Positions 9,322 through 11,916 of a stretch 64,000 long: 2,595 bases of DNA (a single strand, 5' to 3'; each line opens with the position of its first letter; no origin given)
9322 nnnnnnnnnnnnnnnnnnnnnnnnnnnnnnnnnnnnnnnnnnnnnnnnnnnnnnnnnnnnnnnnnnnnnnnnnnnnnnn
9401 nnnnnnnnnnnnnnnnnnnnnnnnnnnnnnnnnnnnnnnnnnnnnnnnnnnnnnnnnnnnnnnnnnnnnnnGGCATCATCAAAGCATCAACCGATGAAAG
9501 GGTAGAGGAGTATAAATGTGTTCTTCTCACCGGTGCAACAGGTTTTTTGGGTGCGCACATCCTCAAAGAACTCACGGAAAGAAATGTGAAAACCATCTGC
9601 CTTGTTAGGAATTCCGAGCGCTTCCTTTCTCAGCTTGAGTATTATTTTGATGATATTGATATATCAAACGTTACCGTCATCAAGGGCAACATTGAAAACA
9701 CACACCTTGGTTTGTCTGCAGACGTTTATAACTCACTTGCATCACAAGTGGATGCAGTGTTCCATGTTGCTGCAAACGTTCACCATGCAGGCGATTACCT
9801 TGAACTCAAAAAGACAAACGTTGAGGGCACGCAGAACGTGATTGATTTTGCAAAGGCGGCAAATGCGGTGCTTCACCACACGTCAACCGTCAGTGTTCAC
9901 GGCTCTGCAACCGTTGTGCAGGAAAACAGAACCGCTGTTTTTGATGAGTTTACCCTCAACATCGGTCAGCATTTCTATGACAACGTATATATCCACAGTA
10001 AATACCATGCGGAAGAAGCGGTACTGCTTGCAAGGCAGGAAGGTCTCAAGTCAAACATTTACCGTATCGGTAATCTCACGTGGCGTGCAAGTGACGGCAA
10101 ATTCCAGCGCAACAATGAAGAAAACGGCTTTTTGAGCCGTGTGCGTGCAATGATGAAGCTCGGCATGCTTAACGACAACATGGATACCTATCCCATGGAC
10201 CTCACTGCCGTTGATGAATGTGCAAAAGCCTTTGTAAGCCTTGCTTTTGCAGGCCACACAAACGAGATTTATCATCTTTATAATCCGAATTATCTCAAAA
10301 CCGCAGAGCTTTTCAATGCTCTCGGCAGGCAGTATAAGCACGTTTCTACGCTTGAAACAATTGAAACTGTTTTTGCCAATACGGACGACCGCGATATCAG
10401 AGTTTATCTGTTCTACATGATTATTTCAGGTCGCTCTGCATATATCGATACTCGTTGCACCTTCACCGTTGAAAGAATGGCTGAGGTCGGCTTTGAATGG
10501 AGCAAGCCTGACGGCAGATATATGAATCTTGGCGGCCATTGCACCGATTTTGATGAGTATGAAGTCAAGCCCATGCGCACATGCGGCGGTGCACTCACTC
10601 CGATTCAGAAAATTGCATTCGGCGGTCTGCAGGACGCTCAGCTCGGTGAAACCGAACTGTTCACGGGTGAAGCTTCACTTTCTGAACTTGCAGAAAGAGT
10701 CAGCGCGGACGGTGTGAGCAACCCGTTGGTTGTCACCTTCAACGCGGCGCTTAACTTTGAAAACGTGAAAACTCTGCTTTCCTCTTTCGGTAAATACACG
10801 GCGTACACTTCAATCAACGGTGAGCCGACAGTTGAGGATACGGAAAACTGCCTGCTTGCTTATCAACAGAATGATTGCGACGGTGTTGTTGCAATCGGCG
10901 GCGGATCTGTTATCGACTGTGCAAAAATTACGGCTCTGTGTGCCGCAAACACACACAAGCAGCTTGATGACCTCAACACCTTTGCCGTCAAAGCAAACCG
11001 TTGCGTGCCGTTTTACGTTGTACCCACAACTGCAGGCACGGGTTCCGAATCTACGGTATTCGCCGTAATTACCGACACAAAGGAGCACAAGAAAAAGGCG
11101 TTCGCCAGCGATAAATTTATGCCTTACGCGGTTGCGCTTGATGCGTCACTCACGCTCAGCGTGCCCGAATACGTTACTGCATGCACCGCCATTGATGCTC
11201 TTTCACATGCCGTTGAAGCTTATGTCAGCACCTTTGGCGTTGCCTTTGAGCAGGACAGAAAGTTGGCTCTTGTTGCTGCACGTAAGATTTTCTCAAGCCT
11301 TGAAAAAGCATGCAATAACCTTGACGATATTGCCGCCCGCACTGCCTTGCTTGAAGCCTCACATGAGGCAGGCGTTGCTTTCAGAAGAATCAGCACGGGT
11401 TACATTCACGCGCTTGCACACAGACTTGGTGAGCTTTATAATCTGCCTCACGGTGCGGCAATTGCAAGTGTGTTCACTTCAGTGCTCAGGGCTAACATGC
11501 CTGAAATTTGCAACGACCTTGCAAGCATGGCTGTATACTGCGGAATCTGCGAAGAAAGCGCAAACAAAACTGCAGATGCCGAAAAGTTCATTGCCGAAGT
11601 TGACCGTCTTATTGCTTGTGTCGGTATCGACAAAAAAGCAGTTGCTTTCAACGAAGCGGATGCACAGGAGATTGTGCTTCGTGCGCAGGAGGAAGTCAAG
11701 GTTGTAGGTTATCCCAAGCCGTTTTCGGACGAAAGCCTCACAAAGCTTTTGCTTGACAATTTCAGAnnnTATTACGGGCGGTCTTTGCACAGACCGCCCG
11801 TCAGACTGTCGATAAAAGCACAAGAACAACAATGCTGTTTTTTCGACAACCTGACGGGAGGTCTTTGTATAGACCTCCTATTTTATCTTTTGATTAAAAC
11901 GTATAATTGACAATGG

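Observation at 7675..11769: Single 1364-aa A-T-R-FeADH fusion: a carboxylic-acid-reductase-like enzyme with its own alcohol dehydrogenase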

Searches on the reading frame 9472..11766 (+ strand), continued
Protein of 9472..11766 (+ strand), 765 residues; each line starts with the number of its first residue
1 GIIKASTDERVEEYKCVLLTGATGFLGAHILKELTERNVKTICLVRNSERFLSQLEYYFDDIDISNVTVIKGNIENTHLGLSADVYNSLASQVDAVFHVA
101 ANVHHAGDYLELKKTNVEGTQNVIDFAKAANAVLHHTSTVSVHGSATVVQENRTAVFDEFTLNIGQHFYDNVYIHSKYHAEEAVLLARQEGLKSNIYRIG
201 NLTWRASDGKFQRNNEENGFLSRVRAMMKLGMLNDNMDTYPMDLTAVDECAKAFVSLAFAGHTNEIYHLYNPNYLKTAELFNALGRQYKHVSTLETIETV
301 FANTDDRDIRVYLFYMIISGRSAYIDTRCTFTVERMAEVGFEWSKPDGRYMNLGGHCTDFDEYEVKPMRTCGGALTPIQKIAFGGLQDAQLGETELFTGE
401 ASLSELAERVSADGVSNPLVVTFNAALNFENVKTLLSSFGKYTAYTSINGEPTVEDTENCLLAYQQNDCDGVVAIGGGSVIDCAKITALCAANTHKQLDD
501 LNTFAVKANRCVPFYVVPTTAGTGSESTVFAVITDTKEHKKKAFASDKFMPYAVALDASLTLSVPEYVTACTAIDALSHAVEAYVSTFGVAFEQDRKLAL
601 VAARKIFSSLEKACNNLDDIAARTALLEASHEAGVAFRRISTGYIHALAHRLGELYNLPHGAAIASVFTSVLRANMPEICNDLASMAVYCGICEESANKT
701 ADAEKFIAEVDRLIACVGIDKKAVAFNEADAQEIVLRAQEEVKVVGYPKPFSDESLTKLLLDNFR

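Call 89: fold_search(model_id=the predicted structure, library=pdb)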
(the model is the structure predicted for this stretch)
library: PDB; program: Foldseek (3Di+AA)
matches with E <= 10: 1966; with E <= 0.001: 1539
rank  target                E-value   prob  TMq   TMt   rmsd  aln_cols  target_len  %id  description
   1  9ldl_A                1.7e-26  1.00  0.49  0.42  20.8       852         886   16  The complex structure of Halomonas eurihalina BdhE (released 2025-10-01)
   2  8zwd_I                2.6e-26  1.00  0.45  0.88   2.3       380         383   28  Crystal structure of methanol dehydrogenase1 from Bacillus methanolicus (released 2025-06-18)
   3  3owo_D                2.7e-26  1.00  0.46  0.91   2.0       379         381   32  Structures of iron-dependent alcohol dehydrogenase 2 from Zymomonas mobilis ZM4 with and without NAD cofactor (released 2011-02-16)
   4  3owo_A                3.6e-26  1.00  0.47  0.92   2.1       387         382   32  Structures of iron-dependent alcohol dehydrogenase 2 from Zymomonas mobilis ZM4 with and without NAD cofactor (released 2011-02-16)
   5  8zrl_A                5.1e-26  1.00  0.46  0.90   2.8       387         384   31  Crystal structure of methanol dehydrogenase2 from Bacillus methanolicus complexed with an inhibitor (released 2025-06-11)
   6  8uhw_B                5.1e-26  1.00  0.46  0.41  22.8       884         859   18  The structure of the Clostridium thermocellum AdhE spirosome (released 2024-08-21)
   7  3bfj_A                1.0e-25  1.00  0.47  0.92   1.9       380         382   29  Crystal structure analysis of 1,3-propanediol oxidoreductase (released 2008-11-25)
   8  4fr2                  1.0e-25  1.00  0.46  0.91   1.9       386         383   28  Alcohol dehydrogenase from Oenococcus oeni (released 2013-06-05)
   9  1rrm_B                6.0e-25  1.00  0.46  0.90   2.2       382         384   25  Crystal Structure of Lactaldehyde reductase (released 2004-08-17)
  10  2bi4_A                6.6e-25  1.00  0.46  0.90   2.1       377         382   25  Lactaldehyde:1,2-propanediol oxidoreductase of Escherichia coli (released 2005-07-06)
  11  8zwd_A                7.3e-25  1.00  0.46  0.89   2.6       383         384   27  Crystal structure of methanol dehydrogenase1 from Bacillus methanolicus (released 2025-06-18)
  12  7qni                  8.4e-25  1.00  0.45  0.85   3.1       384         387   25  CRYSTAL STRUCTURE OF E.coli ALCOHOL DEHYDROGENASE - FucO MUTANT L259V (released 2022-10-19)
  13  1rrm_A                8.8e-25  1.00  0.46  0.90   2.2       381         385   26  Crystal Structure of Lactaldehyde reductase (released 2004-08-17)
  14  6scg_B                8.8e-25  1.00  0.46  0.86   2.5       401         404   26  Structure of AdhE form 1 (released 2020-08-26)
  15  7r3d_BBB              1.1e-24  1.00  0.46  0.90   2.2       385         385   26  CRYSTAL STRUCTURE OF E.coli ALCOHOL DEHYDROGENASE - FucO MUTANT N151G, L259V COMPLEXED WITH FE, NADH, AND GLYCEROL ( (released 2022-10-19)
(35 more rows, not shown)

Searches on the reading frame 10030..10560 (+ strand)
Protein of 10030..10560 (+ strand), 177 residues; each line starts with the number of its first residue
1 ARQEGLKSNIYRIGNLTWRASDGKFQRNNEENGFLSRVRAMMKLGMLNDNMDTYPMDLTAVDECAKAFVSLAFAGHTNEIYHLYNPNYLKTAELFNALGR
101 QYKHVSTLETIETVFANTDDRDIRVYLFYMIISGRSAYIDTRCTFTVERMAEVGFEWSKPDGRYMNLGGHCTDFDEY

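Call 29: find_related_loci(query=A2, collection=metagenome_contigs, flank=10000)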
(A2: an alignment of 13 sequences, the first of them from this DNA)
Query A2 (177 aa) in metagenome_contigs; peptide patterns used: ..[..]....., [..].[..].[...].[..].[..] (x = any residue, [..] = any of these).
400 stretches matched a pattern; 55 encode a relative of the query (tblastn E <= 1e-3); 55 distinct loci.
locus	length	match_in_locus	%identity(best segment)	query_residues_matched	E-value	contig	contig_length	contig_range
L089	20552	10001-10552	59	1-177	4e-74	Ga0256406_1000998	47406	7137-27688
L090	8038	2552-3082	58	1-177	7e-72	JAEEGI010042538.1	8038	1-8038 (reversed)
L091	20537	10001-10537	57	2-177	8e-72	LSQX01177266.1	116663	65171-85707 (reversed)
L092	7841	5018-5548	58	1-177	5e-71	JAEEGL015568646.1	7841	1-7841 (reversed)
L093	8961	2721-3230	61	1-170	1e-69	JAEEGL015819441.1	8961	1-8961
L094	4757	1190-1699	59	1-170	5e-69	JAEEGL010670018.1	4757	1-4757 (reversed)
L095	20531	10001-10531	55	1-177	8e-68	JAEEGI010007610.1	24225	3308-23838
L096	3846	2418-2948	56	1-177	7e-66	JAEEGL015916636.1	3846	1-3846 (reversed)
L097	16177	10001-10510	56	1-170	2e-63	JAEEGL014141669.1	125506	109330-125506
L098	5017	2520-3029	55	1-170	5e-62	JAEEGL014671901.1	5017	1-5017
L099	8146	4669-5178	54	1-170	1e-61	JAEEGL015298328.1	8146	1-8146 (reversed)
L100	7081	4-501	53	5-170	3e-59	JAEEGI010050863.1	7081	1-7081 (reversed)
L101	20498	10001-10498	45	1-166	1e-45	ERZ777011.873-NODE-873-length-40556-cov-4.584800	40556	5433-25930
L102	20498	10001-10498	47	1-166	2e-45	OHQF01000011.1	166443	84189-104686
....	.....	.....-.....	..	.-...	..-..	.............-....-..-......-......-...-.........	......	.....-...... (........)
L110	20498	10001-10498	44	1-166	3e-43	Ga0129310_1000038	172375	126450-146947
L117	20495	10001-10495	42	1-165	3e-41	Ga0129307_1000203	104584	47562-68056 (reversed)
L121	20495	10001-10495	43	1-165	1e-40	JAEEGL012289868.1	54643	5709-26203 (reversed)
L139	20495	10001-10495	42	1-165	1e-39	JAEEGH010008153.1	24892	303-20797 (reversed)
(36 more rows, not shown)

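Call 33: search_protein_families(library=pfam, proteins=[L117:10597-13569:+, L110:13517-14809:+, L094:2912-4048:+, L121:6776-7564:+, L139:14823-16025:+, L099:7537-8145:+], max_evalue=0.001)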
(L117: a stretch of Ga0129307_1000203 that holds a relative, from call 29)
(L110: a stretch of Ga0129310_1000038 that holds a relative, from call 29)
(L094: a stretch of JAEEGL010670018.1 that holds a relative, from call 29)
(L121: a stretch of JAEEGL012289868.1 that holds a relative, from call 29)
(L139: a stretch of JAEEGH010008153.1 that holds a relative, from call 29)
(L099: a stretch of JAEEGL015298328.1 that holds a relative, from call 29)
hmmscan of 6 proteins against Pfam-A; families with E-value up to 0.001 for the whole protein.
L117:10597-13569:+ (991 aa): 4 families
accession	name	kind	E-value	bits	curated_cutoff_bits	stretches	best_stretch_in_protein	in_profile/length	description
PF09989.15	DUF2229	-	5.8e-69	232.5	29.4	1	676-894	2-218/218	CoA enzyme activase uncharacterised domain (DUF2229)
PF01869.26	BcrAD_BadFG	-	7.4e-63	213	31.5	2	312-565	1-271/271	BadF/BadG/BcrA/BcrD ATPase family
PF00370.27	FGGY_N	-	5.3e-07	29.9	28.8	0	2-37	2-36/245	FGGY family of carbohydrate kinases, N-terminal domain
PF00480.26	ROK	-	7.9e-06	26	22.9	0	312-362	2-53/294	ROK family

L110:13517-14809:+ (431 aa): 0 families

L094:2912-4048:+ (379 aa): 2 families
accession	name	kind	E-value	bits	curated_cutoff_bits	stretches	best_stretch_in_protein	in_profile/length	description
PF21252.2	Glyco_hydro_109_C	-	1.9e-18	66.9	27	2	129-201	3-92/187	Glycosyl hydrolase 109, C-terminal domain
PF01408.29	GFO_IDH_MocA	-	7.7e-12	46.4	24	1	4-116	3-118/120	Oxidoreductase family, NAD-binding Rossmann fold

L121:6776-7564:+ (263 aa): 1 family
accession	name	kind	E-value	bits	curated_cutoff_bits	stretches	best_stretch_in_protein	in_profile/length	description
PF04909.20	Amidohydro_2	-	1.3e-34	120.7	26.4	1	4-261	1-289/289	Amidohydrolase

L139:14823-16025:+ (401 aa): 2 families
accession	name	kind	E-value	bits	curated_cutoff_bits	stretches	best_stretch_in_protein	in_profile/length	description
PF01966.28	HD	-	4.6e-11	43.5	22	1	85-180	1-92/116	HD domain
PF13286.11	HD_assoc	-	2.9e-05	25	22.2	1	345-384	50-90/91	Phosphohydrolase-associated domain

L099:7537-8145:+ (203 aa): 1 family
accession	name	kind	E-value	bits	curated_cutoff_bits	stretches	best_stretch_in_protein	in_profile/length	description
PF24741.1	AlkZ-rel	-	1.4e-69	234.3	26.5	1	8-202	1-197/221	AlkZ related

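Call 36: search_protein_families(library=ncbifam, proteins=[L117:10597-13569:+, L110:13517-14809:+, L094:2912-4048:+], max_evalue=0.00001)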
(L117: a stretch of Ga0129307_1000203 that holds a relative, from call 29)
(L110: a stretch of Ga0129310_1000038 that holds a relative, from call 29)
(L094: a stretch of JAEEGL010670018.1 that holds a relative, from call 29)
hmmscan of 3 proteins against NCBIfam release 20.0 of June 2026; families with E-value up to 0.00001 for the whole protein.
L117:10597-13569:+ (991 aa): 6 families
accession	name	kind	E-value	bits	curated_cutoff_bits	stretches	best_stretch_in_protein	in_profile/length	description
TIGR00241.1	CoA_E_activ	domain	1.4e-73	247.5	125.4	2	312-563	3-247/248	acyl-CoA dehydratase activase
TIGR03286.1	methan_mark_15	hypoth_equivalog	2.4e-39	135.5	455.75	2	311-566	146-402/404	methanogenesis marker 15 protein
TIGR02259.1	benz_CoA_red_A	equivalog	7.8e-38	130.3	578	2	370-541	236-403/432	benzoyl-CoA reductase subunit A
TIGR02261.1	benz_CoA_red_D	equivalog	1.9e-23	83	312.85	2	313-564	5-261/262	benzoyl-CoA reductase subunit D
TIGR03192.1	benz_CoA_bzdQ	equivalog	2.4e-19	69.9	380.2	2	313-568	36-289/293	benzoyl-CoA reductase, bzd-type, subunit Q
NF009842.0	PRK13317.1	equivalog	3.8e-12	46.2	234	0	1-125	3-127/277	type II pantothenate kinase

L110:13517-14809:+ (431 aa): 0 families

L094:2912-4048:+ (379 aa): 6 families
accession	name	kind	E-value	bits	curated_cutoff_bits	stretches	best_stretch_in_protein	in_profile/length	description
NF052479.1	LevoglcsnDh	equivalog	8.6e-17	60.9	650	1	28-168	40-178/386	levoglucosan dehydrogenase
TIGR04380.1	myo_inos_iolG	equivalog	4e-14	52.3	355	1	20-142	23-146/330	inositol 2-dehydrogenase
NF040723.1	UDP-GlcNAcDh_Arch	equivalog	1.4e-09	37.9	450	1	8-139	9-139/302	UDP-N-acetylglucosamine 3-dehydrogenase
NF008607.0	PRK11579.1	subfamily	8.9e-09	34.8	330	1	58-146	62-150/346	oxidoreductase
NF041392.1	XylDh_Gfo6_Halo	equivalog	5.7e-07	28.6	350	1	50-155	71-177/350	D-xylose 1-dehydrogenase Gfo6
NF058561.1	BT_2158_fam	equivalog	8.1e-07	28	750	1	4-110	41-146/487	glycoside 3-dehydrogenase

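Call 68: search_protein_families(library=pfam, proteins=[L110:13517-14809:+], max_evalue=10)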
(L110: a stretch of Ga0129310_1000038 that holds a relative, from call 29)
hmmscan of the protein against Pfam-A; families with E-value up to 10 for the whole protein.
L110:13517-14809:+ (431 aa): 2 families
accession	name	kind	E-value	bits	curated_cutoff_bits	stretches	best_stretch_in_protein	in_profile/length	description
PF06050.19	HGD-D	-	0.04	13.9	28.4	1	91-126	280-316/342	2-hydroxyglutaryl-CoA dehydratase, D-component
PF09989.15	DUF2229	-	0.048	13.7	29.4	1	38-82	18-63/218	CoA enzyme activase uncharacterised domain (DUF2229)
